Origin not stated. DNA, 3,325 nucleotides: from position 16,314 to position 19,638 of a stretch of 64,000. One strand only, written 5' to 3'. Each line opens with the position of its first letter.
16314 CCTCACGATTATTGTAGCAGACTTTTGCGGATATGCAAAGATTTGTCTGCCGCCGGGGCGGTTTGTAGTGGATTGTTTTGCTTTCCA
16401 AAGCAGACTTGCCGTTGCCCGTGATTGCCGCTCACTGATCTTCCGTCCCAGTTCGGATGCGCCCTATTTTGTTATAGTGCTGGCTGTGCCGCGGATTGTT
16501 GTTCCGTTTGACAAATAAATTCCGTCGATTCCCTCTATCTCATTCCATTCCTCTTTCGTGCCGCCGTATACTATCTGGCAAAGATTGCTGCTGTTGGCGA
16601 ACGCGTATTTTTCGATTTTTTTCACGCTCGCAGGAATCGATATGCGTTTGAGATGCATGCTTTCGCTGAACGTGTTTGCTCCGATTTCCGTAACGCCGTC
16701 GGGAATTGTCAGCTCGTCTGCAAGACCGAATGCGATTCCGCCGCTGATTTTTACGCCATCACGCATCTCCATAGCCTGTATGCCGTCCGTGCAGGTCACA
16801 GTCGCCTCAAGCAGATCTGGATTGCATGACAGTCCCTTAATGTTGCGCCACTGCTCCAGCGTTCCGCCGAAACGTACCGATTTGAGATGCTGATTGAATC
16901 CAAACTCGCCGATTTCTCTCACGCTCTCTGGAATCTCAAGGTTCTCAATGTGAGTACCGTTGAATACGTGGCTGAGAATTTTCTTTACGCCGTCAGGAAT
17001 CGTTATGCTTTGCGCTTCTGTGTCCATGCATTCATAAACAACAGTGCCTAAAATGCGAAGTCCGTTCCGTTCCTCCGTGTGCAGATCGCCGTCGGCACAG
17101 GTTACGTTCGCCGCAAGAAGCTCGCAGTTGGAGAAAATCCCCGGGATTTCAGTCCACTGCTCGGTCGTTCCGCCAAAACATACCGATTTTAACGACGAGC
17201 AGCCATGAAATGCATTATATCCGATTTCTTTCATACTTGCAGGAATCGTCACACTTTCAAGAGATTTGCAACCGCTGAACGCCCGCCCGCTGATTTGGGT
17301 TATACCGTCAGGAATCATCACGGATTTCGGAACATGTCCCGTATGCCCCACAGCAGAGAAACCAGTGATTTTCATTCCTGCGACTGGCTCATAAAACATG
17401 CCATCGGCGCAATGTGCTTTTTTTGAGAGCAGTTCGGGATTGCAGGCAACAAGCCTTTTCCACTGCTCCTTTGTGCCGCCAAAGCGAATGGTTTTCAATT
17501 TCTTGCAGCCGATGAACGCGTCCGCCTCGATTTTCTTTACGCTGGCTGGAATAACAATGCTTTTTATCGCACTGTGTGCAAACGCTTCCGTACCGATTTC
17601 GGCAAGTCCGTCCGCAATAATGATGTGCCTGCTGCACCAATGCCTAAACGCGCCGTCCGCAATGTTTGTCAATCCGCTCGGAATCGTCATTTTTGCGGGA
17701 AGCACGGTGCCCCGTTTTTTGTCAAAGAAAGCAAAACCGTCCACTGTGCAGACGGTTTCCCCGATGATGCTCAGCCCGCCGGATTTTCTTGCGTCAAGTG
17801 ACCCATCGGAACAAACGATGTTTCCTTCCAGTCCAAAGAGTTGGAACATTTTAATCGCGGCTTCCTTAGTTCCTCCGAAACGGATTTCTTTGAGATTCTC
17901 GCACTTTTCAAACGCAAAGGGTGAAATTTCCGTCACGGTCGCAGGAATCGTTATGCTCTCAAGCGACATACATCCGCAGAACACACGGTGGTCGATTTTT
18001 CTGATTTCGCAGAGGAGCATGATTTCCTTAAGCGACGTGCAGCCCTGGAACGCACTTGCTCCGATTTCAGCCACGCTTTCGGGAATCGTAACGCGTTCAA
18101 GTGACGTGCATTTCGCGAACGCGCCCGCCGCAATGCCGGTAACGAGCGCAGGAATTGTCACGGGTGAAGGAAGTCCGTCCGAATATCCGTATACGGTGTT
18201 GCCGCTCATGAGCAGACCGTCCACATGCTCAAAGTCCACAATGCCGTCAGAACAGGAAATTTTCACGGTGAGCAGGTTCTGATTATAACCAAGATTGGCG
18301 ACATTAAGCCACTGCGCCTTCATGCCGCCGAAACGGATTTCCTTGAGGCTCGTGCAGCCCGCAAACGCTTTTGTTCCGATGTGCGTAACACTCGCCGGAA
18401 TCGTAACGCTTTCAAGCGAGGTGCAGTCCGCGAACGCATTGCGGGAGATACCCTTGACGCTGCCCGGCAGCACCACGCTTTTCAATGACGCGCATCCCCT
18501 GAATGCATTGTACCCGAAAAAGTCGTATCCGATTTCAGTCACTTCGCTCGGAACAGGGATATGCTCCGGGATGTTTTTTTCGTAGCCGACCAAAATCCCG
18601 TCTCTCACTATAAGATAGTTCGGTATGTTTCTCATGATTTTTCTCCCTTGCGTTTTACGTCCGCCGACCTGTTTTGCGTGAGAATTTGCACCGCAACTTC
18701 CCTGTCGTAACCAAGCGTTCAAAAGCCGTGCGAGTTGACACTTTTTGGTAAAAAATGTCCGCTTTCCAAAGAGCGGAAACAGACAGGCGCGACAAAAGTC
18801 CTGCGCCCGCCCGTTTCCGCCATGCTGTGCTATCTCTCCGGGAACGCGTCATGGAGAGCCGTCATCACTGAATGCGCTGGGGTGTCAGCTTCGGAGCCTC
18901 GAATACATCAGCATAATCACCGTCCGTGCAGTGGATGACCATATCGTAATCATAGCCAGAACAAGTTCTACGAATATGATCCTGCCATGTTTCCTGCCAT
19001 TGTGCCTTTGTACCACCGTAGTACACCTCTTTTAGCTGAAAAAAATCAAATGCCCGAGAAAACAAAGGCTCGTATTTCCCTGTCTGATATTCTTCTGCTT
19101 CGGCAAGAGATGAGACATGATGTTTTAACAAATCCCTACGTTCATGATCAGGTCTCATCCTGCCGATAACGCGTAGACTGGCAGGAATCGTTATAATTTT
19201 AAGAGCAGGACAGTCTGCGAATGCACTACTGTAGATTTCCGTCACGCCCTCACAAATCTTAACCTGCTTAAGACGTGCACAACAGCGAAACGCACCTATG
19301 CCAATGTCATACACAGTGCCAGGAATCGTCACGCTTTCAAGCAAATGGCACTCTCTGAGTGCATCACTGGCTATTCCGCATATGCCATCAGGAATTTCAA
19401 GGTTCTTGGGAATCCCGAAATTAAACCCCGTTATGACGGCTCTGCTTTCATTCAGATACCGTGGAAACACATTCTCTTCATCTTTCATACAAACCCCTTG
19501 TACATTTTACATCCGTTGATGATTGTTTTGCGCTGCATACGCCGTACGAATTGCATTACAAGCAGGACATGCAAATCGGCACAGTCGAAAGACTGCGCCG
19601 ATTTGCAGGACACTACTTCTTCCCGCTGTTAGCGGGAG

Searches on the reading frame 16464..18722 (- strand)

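Call 10: search_protein_families(library=pfam, proteins=[window:16464-18722:-], max_evalue=0.001)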
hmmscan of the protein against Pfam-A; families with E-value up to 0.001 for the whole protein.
window:16464-18722:- (752 aa): 3 families
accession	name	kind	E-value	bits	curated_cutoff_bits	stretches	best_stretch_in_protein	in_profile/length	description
PF13306.12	LRR_5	-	1.5e-97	322.7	27.7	6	188-284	16-110/127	BspA type Leucine rich repeat region (6 copies)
PF13855.12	LRR_8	-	1.4e-11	44.4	27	0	219-259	15-56/61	Leucine rich repeat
PF23952.1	LRR_EndoS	-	2.2e-06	28.3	27.9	0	89-156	47-114/116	Endo-beta-N-acetylglucosaminidase EndoS LRR domain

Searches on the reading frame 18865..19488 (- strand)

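Call 10: search_protein_families(library=pfam, proteins=[window:18865-19488:-], max_evalue=0.001)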
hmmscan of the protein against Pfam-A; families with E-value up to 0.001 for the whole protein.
window:18865-19488:- (207 aa): 1 family
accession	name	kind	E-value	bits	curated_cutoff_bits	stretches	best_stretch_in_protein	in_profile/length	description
PF13306.12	LRR_5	-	5.4e-16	59.1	27.7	1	28-110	37-117/127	BspA type Leucine rich repeat region (6 copies)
